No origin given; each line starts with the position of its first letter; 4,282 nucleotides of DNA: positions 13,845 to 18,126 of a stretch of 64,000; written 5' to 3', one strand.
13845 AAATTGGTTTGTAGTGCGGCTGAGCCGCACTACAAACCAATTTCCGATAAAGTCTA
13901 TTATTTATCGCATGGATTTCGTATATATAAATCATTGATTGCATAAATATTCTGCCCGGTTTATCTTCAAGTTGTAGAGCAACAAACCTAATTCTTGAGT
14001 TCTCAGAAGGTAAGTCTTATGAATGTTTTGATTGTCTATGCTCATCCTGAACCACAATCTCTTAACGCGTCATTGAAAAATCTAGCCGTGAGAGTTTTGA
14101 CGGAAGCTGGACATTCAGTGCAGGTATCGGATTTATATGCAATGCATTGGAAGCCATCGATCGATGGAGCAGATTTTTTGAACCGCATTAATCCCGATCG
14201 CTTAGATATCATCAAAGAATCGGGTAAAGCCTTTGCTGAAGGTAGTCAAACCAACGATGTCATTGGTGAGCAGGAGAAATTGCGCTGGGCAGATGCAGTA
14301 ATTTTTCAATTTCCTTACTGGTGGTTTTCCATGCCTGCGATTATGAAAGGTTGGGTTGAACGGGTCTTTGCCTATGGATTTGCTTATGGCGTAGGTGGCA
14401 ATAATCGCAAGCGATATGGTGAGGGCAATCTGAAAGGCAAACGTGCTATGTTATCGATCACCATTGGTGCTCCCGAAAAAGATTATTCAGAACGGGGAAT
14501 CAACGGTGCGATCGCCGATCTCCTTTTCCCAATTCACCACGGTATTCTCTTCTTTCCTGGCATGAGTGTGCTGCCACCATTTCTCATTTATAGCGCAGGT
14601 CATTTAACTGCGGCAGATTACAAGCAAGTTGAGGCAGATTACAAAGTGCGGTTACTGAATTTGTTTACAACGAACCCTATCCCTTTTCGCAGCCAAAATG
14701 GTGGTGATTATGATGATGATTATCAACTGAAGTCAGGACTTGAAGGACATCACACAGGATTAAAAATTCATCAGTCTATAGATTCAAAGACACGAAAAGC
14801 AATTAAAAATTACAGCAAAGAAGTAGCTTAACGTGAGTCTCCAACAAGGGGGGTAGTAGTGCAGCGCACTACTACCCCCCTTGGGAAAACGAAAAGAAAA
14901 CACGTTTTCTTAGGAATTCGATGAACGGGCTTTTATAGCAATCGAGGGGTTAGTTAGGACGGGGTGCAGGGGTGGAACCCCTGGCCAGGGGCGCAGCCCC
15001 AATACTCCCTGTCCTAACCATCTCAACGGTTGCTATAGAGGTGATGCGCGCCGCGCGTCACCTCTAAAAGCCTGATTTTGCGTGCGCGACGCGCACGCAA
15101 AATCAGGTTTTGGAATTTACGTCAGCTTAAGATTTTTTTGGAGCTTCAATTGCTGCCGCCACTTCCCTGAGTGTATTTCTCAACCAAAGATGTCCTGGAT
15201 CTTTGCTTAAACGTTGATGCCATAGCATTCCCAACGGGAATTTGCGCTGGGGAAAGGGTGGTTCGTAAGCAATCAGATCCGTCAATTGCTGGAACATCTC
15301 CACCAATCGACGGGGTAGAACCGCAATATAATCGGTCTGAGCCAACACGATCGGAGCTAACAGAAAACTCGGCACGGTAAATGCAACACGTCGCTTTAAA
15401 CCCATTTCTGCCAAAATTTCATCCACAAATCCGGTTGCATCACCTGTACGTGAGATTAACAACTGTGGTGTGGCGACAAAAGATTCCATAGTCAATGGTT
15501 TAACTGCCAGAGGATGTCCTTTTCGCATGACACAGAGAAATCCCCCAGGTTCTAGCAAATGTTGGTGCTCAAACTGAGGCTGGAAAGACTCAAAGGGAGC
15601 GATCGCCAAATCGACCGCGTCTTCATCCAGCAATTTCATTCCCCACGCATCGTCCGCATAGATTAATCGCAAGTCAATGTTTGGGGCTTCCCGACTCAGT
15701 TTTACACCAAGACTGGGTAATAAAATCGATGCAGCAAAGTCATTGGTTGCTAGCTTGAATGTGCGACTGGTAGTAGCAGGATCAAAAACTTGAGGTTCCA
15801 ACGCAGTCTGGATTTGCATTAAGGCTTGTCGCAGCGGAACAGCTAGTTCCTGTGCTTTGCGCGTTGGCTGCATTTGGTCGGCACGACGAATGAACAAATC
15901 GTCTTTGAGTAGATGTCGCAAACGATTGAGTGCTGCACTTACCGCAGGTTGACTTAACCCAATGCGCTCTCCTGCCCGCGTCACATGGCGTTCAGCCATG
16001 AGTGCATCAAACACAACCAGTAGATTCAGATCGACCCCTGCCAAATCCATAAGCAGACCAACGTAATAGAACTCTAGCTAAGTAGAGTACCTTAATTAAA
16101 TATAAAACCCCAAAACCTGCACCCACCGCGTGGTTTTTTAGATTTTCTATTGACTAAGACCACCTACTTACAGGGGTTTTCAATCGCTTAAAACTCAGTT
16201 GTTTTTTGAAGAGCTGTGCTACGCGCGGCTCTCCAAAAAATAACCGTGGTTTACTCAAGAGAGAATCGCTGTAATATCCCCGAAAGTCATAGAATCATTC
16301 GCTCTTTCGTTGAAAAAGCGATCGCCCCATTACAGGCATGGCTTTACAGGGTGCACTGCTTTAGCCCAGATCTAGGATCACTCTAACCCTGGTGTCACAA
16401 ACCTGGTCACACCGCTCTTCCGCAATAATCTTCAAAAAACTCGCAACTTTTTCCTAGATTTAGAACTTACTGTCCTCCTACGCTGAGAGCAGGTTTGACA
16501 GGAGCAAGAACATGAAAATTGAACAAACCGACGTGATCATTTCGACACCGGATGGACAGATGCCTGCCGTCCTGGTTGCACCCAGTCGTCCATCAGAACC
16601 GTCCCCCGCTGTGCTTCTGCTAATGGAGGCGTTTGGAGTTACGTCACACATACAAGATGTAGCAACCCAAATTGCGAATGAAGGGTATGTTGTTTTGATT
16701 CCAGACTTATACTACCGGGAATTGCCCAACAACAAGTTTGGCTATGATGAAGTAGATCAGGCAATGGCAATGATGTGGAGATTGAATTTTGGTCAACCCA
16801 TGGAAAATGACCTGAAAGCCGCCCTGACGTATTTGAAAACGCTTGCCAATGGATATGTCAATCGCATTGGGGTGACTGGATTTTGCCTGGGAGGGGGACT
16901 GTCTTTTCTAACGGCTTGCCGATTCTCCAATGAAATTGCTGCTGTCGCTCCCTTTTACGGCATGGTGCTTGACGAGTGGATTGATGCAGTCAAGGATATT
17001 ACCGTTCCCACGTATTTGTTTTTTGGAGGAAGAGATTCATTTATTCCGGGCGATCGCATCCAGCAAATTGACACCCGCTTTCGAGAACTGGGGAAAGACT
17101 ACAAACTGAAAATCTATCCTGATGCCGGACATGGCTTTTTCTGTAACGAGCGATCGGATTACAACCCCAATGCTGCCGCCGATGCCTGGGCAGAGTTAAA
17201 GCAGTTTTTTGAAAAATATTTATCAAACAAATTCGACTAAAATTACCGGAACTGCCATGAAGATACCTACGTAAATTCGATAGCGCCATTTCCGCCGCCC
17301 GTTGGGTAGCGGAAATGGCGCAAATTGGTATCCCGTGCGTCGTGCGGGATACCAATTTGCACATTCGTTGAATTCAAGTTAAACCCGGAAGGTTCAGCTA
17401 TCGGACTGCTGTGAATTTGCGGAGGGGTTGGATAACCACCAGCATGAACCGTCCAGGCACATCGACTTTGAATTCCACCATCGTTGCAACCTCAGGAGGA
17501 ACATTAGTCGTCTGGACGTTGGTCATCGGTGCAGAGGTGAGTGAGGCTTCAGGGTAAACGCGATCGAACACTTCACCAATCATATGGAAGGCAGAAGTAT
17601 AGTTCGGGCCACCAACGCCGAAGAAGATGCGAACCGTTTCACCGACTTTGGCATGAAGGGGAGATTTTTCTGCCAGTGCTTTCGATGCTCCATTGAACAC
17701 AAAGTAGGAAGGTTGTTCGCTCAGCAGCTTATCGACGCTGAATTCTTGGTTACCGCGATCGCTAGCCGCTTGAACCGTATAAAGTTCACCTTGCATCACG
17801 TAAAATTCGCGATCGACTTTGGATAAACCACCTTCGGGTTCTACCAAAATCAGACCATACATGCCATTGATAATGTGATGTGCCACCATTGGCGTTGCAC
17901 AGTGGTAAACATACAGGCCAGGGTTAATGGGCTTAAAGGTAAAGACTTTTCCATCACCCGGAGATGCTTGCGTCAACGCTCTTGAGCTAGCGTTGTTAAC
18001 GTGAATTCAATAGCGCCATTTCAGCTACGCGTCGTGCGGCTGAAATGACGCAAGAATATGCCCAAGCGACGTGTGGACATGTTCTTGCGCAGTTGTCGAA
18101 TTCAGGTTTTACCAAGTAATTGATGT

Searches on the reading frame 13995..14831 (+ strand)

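Call 21: search_protein_families(library=pfam, proteins=[window:13995-14831:+], max_evalue=0.0001)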
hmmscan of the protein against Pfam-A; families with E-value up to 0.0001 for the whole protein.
window:13995-14831:+ (278 aa): 2 families
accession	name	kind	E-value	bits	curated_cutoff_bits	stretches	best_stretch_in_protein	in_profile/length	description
PF02525.22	Flavodoxin_2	-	1.5e-53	181.9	27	1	9-217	1-195/198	Flavodoxin-like fold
PF03358.20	FMN_red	-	5.7e-09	36.1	24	1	9-156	1-114/152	NADPH-dependent FMN reductase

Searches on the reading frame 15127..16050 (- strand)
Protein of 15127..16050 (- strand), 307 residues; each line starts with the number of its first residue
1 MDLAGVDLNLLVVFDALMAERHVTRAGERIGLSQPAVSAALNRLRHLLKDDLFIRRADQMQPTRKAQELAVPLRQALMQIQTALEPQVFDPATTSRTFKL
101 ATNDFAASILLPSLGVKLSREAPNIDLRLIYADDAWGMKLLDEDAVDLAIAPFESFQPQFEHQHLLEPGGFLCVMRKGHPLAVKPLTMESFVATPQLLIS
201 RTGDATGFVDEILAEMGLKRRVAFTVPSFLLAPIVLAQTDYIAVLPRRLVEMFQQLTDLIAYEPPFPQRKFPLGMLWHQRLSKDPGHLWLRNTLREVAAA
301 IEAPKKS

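Call 5: search_protein_families(library=pfam, proteins=[window:15127-16050:-], max_evalue=0.01)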
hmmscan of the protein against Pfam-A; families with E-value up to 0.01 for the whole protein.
window:15127-16050:- (307 aa): 2 families
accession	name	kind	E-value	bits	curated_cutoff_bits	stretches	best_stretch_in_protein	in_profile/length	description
PF03466.25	LysR_substrate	-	4.6e-24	85.4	28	1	94-298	4-208/209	LysR substrate binding domain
PF00126.33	HTH_1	-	2e-15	56.9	26.6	1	8-66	1-59/60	Bacterial regulatory helix-turn-helix protein, lysR family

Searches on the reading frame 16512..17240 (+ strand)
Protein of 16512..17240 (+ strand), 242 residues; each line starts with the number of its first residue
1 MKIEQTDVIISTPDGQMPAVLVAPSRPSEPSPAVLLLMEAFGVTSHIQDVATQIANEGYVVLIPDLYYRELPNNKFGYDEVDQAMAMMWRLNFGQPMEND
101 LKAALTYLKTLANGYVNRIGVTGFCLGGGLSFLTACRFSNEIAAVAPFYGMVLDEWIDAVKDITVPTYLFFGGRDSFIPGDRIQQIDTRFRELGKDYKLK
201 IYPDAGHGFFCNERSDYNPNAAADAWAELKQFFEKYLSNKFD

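Call 5: search_protein_families(library=pfam, proteins=[window:16512-17240:+], max_evalue=0.01)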
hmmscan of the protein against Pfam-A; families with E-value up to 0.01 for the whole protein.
window:16512-17240:+ (242 aa): 11 families
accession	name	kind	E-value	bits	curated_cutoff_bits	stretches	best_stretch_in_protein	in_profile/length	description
PF01738.24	DLH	-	1.9e-58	198.1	21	1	18-237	2-217/217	Dienelactone hydrolase family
PF08840.17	BAAT_C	-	1.8e-06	28.6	20.9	0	104-145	9-50/210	BAAT / Acyl-CoA thioester hydrolase C terminal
PF00326.27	Peptidase_S9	-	0.00011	22.2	22.6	0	163-238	143-211/213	Prolyl oligopeptidase family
PF12146.15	Hydrolase_4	-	0.00067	19.5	27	1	158-213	185-237/239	Serine aminopeptidase, S33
PF00561.26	Abhydrolase_1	-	0.0019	18.4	25.8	0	107-145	61-97/245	alpha/beta hydrolase fold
PF02230.22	Abhydrolase_2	-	0.0021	18.4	23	1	117-208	105-200/217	Phospholipase/Carboxylesterase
PF12740.14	PETase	-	0.0021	18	28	1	97-180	99-184/263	PET hydrolase-like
PF07859.19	Abhydrolase_3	-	0.0024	18.1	25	0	46-152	17-110/210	alpha/beta hydrolase fold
PF07224.18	Chlorophyllase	-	0.0033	16.7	26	1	17-140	29-139/301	Chlorophyllase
PF20434.5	BD-FAE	-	0.0045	17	26.8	0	99-139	68-111/215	BD-FAE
PF20408.4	Abhydrolase_11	-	0.0063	16.7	27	1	157-225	120-183/193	Alpha/beta hydrolase domain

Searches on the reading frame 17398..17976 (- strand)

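Call 5: search_protein_families(library=pfam, proteins=[window:17398-17976:-], max_evalue=0.01)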
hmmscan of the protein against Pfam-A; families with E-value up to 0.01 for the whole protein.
window:17398-17976:- (192 aa): 1 family
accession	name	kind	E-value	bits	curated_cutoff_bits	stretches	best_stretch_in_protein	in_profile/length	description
PF07731.20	Cu-oxidase_2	-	7.2e-09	36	20.4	2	87-179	16-115/137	Multicopper oxidase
